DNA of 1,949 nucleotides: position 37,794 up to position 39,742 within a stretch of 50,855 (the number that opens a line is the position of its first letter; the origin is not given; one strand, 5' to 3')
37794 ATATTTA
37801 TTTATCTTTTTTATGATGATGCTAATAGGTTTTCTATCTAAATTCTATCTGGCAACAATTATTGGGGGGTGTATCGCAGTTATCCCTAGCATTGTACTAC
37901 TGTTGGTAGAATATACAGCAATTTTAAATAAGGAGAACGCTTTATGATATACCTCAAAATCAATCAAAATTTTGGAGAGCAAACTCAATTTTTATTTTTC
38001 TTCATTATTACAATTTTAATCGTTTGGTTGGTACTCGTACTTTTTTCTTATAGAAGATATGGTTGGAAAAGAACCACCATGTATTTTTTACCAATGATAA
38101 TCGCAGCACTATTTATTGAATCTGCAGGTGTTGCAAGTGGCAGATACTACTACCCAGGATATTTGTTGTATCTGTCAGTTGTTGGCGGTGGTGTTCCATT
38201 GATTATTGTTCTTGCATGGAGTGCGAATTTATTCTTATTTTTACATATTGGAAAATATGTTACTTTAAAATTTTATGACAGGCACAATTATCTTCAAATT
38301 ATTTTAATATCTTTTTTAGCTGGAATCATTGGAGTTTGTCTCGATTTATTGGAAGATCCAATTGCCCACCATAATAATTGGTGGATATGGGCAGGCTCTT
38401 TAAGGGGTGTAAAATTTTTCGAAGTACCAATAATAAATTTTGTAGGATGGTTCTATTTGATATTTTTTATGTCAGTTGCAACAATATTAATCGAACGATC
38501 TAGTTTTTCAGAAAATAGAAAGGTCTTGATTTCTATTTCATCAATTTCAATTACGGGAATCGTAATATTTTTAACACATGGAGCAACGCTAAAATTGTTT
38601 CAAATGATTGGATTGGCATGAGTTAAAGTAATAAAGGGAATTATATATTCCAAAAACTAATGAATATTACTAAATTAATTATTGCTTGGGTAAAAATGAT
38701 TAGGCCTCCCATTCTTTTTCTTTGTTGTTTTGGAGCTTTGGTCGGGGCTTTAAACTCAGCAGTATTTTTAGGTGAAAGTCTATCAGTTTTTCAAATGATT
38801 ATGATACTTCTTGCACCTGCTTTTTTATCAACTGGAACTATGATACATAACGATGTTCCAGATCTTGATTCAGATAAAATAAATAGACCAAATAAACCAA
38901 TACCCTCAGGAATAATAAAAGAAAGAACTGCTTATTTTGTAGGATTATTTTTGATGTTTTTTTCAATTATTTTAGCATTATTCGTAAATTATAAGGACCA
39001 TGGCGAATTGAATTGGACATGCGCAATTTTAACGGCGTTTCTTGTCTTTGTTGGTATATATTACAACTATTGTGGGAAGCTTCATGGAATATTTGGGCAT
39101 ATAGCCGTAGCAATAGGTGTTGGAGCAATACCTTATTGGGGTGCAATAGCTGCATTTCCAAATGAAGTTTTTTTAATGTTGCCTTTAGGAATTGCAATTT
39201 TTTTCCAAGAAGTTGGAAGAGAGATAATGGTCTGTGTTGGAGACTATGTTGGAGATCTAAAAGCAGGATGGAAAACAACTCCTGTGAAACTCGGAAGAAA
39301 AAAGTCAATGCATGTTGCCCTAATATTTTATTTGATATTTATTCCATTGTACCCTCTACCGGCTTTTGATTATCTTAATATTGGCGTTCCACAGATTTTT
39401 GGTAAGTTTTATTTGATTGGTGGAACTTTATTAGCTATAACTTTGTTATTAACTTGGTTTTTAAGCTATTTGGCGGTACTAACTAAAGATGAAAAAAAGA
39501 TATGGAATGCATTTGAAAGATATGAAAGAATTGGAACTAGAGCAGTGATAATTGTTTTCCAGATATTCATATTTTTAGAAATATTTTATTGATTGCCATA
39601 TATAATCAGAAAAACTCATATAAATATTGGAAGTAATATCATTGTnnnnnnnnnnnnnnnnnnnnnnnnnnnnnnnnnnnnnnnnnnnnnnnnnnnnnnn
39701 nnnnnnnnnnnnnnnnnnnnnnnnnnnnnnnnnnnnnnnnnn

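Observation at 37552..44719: Eight-gene isoprenoid-tailoring operon: three UbiA prenyltransferases, a GGR-type reductase, a CrtI/CrtD-type desaturase and a CruF-like membrane protein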

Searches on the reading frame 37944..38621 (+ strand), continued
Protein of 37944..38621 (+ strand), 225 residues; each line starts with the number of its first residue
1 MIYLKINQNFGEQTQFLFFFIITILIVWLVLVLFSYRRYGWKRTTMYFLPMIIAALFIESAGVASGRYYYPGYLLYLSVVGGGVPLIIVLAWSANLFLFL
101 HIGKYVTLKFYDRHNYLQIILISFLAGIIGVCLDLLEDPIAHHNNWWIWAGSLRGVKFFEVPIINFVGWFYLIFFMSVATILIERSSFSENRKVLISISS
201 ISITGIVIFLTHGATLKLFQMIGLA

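Call 66: search_protein_families(library=ncbifam, proteins=[L088:6287-7429:+, L041:3358-4359:+, L013:19779-20660:-, L030:4285-5352:-, L028:10781-11788:+], max_evalue=0.01)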
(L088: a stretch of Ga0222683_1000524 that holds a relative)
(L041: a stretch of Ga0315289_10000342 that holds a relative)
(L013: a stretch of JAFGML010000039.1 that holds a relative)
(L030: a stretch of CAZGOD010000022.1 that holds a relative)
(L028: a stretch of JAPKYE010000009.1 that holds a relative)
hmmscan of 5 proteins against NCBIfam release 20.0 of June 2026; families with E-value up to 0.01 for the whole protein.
L088:6287-7429:+ (380 aa): 0 families

L041:3358-4359:+ (333 aa): 1 family
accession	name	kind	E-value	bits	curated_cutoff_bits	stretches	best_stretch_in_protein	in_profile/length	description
NF053732.1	HyalteLyHylBENTFA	equivalog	0.0042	14.7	1350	1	128-181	313-368/1000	hyaluronate lyase HylB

L013:19779-20660:- (293 aa): 24 families
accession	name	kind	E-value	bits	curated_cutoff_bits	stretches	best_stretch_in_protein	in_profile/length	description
NF009523.0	PRK12884.1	equivalog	2.5e-27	95.8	269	1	2-278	7-271/279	prenyltransferase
NF009521.0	PRK12882.1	equivalog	2.9e-21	75.9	296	1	2-285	8-276/280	geranylgeranylglycerol-phosphate geranylgeranyltransferase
NF005742.0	PRK07566.1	equivalog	5.9e-20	71.6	313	1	2-236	31-264/315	chlorophyll synthase ChlG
TIGR01476.1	chlor_syn_BchG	subfamily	2.3e-19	69.9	212.3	1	3-233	4-230/283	(bacterio)chlorophyll synthase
NF009522.0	PRK12883.1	equivalog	3.7e-15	56.2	353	1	21-286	15-274/279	geranylgeranylglycerol-phosphate geranylgeranyltransferase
NF009525.0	PRK12887.1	equivalog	1.4e-14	54.2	226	1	4-286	19-304/310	homogentisate phytyltransferase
TIGR01475.1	ubiA_other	subfamily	6.4e-13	48.8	180.8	1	13-261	17-250/282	UbiA-like polyprenyltransferase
NF009058.0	PRK12392.1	subfamily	1.7e-10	40.5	494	1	2-224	17-243/333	bacteriochlorophyll c synthase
NF009513.0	PRK12872.1-3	equivalog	3.3e-10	40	288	1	15-263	32-270/293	prenyltransferase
NF035940.1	prenyl_rel_EboC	equivalog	3.9e-10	39.6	250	1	2-152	2-148/292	UbiA-like protein EboC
NF008977.0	PRK12324.1-2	equivalog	4.9e-10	39.3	234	1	18-141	16-137/297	decaprenyl-phosphate phosphoribosyltransferase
TIGR02056.1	ChlG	equivalog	9.6e-10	38.5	436.45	1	3-220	20-239/306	chlorophyll synthase ChlG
TIGR01474.1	ubiA_proteo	equivalog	1.7e-08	34.3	275.45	1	51-230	51-228/282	4-hydroxybenzoate octaprenyltransferase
NF045897.1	SCO3242_trans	equivalog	1.3e-07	31.5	260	1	44-104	37-94/287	SCO3242 family prenyltransferase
NF009512.0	PRK12872.1-1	equivalog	3.4e-07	30.1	278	1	48-148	46-149/303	geranylgeranylglycerol-phosphate geranylgeranyltransferase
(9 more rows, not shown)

L030:4285-5352:- (355 aa): 16 families
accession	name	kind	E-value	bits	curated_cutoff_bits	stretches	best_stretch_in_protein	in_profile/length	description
NF009521.0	PRK12882.1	equivalog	3.9e-16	59.1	296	1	4-221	1-202/280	geranylgeranylglycerol-phosphate geranylgeranyltransferase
NF009523.0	PRK12884.1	equivalog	4.4e-16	58.9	269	1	6-253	2-231/279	prenyltransferase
NF009526.0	PRK12888.1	equivalog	1.5e-11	44.3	364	1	4-221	11-216/301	4-hydroxybenzoate octaprenyltransferase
TIGR01475.1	ubiA_other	subfamily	2.1e-10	40.5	180.8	1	7-222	1-203/282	UbiA-like polyprenyltransferase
NF009522.0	PRK12883.1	equivalog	9e-10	38.5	353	1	8-314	3-266/279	geranylgeranylglycerol-phosphate geranylgeranyltransferase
TIGR01474.1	ubiA_proteo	equivalog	1.1e-09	38.2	275.45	1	49-304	40-272/282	4-hydroxybenzoate octaprenyltransferase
NF041584.1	MqnP_SCO4491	exception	1.2e-09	38.3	420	1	7-222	2-205/285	menaquinone biosynthesis prenyltransferase MqnP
NF009513.0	PRK12872.1-3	equivalog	2.1e-08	34.1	288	1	4-306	8-287/293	prenyltransferase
NF009514.0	PRK12873.1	equivalog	1.3e-07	31.3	246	1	49-222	47-218/297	4-hydroxybenzoate polyprenyltransferase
NF005742.0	PRK07566.1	equivalog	1.9e-07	30.5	313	1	45-221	59-234/315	chlorophyll synthase ChlG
NF003349.0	PRK04375.1-2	equivalog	9.9e-07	28.2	246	1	47-148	57-158/318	heme o synthase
TIGR01473.1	cyoE_ctaB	equivalog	1.1e-05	25.3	210.3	1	20-149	12-135/281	heme o synthase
NF009524.0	PRK12886.1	equivalog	0.00012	21.5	387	1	45-255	46-238/291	prenyltransferase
NF006088.0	PRK08238.1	equivalog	0.0025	16.5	351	1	67-152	245-329/482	UbiA family prenyltransferase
NF009515.0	PRK12874.1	equivalog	0.0046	16.4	392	1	3-221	3-211/291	4-hydroxybenzoate polyprenyltransferase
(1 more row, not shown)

L028:10781-11788:+ (335 aa): 18 families
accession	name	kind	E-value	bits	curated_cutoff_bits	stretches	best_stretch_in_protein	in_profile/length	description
NF009523.0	PRK12884.1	equivalog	2.1e-19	69.8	269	1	3-286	4-260/279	prenyltransferase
NF009521.0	PRK12882.1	equivalog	1.4e-15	57.3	296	1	2-239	4-223/280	geranylgeranylglycerol-phosphate geranylgeranyltransferase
TIGR01474.1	ubiA_proteo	equivalog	4.1e-12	46.2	275.45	1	23-209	28-206/282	4-hydroxybenzoate octaprenyltransferase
NF009522.0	PRK12883.1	equivalog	4.1e-12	46.2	353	1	1-210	1-200/279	geranylgeranylglycerol-phosphate geranylgeranyltransferase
NF009514.0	PRK12873.1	equivalog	3.9e-10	39.5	246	1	34-245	46-255/297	4-hydroxybenzoate polyprenyltransferase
TIGR01475.1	ubiA_other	subfamily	1.3e-09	37.9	180.8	1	3-283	5-261/282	UbiA-like polyprenyltransferase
NF035940.1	prenyl_rel_EboC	equivalog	1.2e-08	34.7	250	1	6-185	2-184/292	UbiA-like protein EboC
TIGR01473.1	cyoE_ctaB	equivalog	5.8e-08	32.8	210.3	1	16-141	16-138/281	heme o synthase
NF006088.0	PRK08238.1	equivalog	1.2e-07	30.8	351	1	49-144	241-331/482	UbiA family prenyltransferase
NF003349.0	PRK04375.1-2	equivalog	5e-07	29.2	246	1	21-142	45-165/318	heme o synthase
NF009609.0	PRK13106.1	equivalog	8.1e-06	25.4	349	1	30-244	44-253/301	prenyltransferase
NF009526.0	PRK12888.1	equivalog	1.1e-05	25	364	1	47-210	64-218/301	4-hydroxybenzoate octaprenyltransferase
NF003348.0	PRK04375.1-1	equivalog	2.5e-05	23.8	285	1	2-140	2-139/292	heme o synthase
NF005742.0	PRK07566.1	equivalog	0.00012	21.3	313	1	32-208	63-234/315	chlorophyll synthase ChlG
NF041584.1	MqnP_SCO4491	exception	0.0002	21.2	420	1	47-209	52-205/285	menaquinone biosynthesis prenyltransferase MqnP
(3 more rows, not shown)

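Call 78: predict_structure(alignment_id=A1)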
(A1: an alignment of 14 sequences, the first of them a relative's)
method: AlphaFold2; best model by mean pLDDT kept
length: 225 residues; sequences in the alignment: 14
mean_pLDDT: 60.9   pTM: 0.60
mean pLDDT of the five models: 60.9, 52.0, 51.6, 48.3, 47.3
residues with pLDDT >= 90: 0; 70-90: 57; 50-70: 127; < 50: 41
segments of 3 or more residues with pLDDT < 50: 1-13, 139-162
pLDDT, mean of each block of 10 residues (from residue 1): 31 52 74 85 77 67 54 55 60 68 62 63 65 53 39 37 57 70 74 69 63 66 56
secondary structure, 60 per line:
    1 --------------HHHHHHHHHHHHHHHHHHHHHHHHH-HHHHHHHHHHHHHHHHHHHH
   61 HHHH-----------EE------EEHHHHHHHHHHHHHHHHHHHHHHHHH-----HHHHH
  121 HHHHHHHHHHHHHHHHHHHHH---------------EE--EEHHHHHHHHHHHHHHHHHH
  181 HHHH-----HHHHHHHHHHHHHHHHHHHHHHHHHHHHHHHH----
elements in order: H15-39 H41-64 H86-110 H116-141 H163-184 H190-221

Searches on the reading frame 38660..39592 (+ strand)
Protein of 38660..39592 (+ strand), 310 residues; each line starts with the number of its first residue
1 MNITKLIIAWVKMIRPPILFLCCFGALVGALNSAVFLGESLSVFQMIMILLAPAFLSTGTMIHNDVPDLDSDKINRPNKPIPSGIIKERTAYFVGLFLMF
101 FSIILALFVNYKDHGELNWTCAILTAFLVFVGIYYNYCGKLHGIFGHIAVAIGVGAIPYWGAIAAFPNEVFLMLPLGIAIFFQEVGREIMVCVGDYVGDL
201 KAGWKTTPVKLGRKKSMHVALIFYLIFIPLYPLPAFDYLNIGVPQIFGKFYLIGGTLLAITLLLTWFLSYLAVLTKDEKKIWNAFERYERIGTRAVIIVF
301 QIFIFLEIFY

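Call 3: search_protein_families(library=pfam, proteins=[window:38660-39592:+], max_evalue=0.01)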
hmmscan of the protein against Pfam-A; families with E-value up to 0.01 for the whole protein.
window:38660-39592:+ (310 aa): 1 family
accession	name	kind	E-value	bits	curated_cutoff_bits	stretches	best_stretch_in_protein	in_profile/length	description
PF01040.23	UbiA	-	6.2e-29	101.5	34.2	1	38-279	14-242/250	UbiA prenyltransferase family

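Call 4: search_protein_families(library=ncbifam, proteins=[window:38660-39592:+], max_evalue=0.01)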
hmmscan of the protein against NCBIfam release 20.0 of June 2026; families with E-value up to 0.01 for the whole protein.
window:38660-39592:+ (310 aa): 27 families (the best 25 are shown)
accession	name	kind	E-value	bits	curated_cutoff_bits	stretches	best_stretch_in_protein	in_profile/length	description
NF009523.0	PRK12884.1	equivalog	5e-37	127.6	269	1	9-303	6-276/279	prenyltransferase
NF009522.0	PRK12883.1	equivalog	4.3e-29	101.9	353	1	9-228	5-211/279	geranylgeranylglycerol-phosphate geranylgeranyltransferase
NF009521.0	PRK12882.1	equivalog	1.5e-25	90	296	1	8-264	6-244/280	geranylgeranylglycerol-phosphate geranylgeranyltransferase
NF035940.1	prenyl_rel_EboC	equivalog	2.9e-19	69.6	250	1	10-150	2-137/292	UbiA-like protein EboC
NF005742.0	PRK07566.1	equivalog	5.1e-18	65.2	313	1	7-223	28-242/315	chlorophyll synthase ChlG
TIGR01475.1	ubiA_other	subfamily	3.3e-16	59.6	180.8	1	26-288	17-264/282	UbiA-like polyprenyltransferase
TIGR01476.1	chlor_syn_BchG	subfamily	5e-16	59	212.3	1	11-223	4-213/283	(bacterio)chlorophyll synthase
NF009524.0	PRK12886.1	equivalog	4.9e-13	49.1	387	1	24-271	21-255/291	prenyltransferase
NF009512.0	PRK12872.1-1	equivalog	4.5e-12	46.1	278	1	38-260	33-264/303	geranylgeranylglycerol-phosphate geranylgeranyltransferase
NF009526.0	PRK12888.1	equivalog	1.3e-11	44.5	364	1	26-264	34-258/301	4-hydroxybenzoate octaprenyltransferase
NF009058.0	PRK12392.1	subfamily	3.5e-11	42.7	494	1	9-228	16-240/333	bacteriochlorophyll c synthase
TIGR02056.1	ChlG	equivalog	9.5e-09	35.2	436.45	1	15-221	24-233/306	chlorophyll synthase ChlG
NF009609.0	PRK13106.1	equivalog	2e-08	34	349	1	22-264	30-266/301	prenyltransferase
NF045897.1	SCO3242_trans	equivalog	3.3e-08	33.4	260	1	9-108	1-95/287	SCO3242 family prenyltransferase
NF009513.0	PRK12872.1-3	equivalog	8e-08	32.2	288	1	2-230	7-230/293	prenyltransferase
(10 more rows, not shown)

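Call 18: search_solved_structures(query=window:38660-39592:+, max_evalue=0.01)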
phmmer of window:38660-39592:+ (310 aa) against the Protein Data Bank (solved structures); distinct sequences matched with E-value up to 0.01: 3.
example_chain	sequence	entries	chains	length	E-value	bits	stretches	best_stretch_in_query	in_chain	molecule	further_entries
6m31_A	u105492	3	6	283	9.2e-14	54.8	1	9-300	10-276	Digeranylgeranylglyceryl phosphate synthase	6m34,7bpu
9sau_C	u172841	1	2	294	3.1e-07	33.4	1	13-227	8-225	Chlorophyll a synthase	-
9sas_C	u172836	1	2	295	3.2e-07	33.4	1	13-227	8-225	Chlorophyll a synthase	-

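Call 37: search_solved_structures(query=window:38660-39592:+, max_evalue=10, show_alignments=5)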
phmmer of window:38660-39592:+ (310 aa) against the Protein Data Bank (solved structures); distinct sequences matched with E-value up to 10: 12.
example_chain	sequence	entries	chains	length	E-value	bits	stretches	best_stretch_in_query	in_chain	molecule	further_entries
6m31_A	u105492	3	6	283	9.2e-14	54.8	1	9-300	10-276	Digeranylgeranylglyceryl phosphate synthase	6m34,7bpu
9sau_C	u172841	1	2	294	3.1e-07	33.4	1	13-227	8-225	Chlorophyll a synthase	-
9sas_C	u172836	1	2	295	3.2e-07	33.4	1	13-227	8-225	Chlorophyll a synthase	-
3lom_A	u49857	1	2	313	0.27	13.9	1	36-103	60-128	Geranyltranstransferase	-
3q1o_A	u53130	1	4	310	0.28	13.8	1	11-105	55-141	Geranyltranstransferase (IspA)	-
3llw_A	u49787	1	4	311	0.28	13.8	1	11-105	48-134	Geranyltranstransferase (IspA)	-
2ftz_A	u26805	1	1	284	0.44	13.2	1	34-104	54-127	geranyltranstransferase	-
5ayp_A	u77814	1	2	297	0.94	12.1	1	50-103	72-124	Farnesyl diphosphate synthase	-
3p8l_A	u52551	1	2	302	1.3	11.6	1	53-99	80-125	Geranyltranstransferase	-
6sxn_B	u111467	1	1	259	1.6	11.3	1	52-101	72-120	Geranylgeranyl pyrophosphate synthase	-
6sxn_D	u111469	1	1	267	1.6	11.3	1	52-101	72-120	Geranylgeranyl pyrophosphate synthase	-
6sxn_E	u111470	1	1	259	1.9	11.1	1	52-101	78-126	Geranylgeranyl pyrophosphate synthase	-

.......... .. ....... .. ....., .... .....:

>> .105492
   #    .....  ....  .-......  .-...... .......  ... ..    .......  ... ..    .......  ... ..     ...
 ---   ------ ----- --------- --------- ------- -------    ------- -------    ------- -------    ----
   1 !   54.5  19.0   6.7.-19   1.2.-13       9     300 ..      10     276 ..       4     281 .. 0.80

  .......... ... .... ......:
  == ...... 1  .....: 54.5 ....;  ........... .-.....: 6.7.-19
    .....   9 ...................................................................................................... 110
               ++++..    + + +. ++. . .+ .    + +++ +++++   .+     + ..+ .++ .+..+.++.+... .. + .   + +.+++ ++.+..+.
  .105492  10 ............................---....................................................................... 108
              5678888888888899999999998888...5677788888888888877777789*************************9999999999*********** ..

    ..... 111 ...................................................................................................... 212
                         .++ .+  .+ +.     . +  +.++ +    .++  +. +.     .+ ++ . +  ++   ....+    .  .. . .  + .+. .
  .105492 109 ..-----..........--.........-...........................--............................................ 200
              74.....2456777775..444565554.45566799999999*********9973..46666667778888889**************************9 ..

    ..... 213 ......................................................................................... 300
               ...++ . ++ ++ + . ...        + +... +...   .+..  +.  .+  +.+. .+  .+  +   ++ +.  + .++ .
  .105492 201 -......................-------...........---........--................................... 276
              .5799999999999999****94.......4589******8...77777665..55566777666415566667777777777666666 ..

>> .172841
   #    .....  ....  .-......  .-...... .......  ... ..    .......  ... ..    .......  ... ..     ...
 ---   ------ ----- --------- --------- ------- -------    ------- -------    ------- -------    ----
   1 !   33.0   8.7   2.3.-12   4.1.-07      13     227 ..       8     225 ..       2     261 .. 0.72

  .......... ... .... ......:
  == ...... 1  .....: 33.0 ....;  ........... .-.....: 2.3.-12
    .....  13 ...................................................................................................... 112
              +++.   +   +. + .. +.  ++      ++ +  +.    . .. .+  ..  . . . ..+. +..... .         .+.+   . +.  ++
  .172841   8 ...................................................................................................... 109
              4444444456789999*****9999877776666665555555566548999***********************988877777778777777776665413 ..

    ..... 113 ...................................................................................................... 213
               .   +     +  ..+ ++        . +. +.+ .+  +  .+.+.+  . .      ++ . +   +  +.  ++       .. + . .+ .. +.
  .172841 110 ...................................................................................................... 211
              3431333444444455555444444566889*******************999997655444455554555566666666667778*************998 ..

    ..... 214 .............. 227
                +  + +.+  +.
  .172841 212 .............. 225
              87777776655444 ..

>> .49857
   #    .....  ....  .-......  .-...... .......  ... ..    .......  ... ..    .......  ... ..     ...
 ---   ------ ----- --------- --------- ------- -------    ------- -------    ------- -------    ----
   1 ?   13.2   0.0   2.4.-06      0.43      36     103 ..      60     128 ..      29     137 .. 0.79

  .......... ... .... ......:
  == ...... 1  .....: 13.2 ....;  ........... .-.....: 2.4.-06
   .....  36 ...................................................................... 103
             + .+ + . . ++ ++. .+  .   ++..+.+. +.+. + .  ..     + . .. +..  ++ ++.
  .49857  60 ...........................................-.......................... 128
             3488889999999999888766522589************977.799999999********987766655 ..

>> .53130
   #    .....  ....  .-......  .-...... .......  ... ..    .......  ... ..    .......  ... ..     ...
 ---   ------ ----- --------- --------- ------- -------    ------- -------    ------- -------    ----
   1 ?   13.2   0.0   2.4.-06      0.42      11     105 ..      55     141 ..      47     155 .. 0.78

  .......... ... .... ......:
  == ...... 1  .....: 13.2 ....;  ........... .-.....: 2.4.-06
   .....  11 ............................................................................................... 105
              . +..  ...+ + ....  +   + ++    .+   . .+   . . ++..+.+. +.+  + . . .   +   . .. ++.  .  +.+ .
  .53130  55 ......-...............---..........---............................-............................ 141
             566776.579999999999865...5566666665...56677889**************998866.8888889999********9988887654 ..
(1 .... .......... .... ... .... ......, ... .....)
